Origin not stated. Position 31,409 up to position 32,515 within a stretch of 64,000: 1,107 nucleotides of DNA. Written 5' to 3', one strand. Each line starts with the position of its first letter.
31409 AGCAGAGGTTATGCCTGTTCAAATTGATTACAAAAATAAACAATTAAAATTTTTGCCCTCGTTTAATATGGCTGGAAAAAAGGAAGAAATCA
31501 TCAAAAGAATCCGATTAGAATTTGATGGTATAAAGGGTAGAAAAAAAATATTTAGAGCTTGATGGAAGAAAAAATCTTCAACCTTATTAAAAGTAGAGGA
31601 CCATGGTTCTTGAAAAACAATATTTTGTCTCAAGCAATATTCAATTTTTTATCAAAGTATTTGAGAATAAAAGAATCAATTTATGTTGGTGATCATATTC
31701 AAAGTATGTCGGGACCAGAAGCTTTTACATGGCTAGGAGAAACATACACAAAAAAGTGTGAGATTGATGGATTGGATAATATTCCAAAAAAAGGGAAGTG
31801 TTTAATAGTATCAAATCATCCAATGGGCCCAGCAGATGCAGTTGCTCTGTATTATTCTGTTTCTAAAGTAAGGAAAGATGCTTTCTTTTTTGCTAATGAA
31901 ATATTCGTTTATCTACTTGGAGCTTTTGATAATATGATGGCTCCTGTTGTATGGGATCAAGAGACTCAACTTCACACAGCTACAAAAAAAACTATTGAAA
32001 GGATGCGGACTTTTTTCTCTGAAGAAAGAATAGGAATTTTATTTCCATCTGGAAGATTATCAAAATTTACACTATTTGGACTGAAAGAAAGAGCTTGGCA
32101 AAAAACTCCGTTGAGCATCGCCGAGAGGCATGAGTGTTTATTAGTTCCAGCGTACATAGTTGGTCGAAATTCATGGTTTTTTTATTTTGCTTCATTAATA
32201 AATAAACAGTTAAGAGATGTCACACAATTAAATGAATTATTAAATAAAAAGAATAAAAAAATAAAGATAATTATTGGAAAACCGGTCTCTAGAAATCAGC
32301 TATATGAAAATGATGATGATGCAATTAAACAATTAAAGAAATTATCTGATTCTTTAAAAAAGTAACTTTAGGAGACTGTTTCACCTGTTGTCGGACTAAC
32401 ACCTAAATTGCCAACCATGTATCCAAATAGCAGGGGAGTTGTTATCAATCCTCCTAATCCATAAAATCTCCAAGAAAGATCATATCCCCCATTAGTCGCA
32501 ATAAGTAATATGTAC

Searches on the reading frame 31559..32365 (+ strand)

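Call 9: search_protein_families(library=pfam, proteins=[window:31559-32365:+], max_evalue=0.01)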
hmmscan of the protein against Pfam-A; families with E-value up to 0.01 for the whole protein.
window:31559-32365:+ (268 aa): 2 families
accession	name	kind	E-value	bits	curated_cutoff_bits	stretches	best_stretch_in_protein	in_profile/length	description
PF19576.4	Acyltransf_2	-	2e-11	43.8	27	1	60-248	51-239/266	Acyltransferase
PF01553.26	Acyltransferase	-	1.3e-08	35.1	23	1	68-200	3-131/132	Acyltransferase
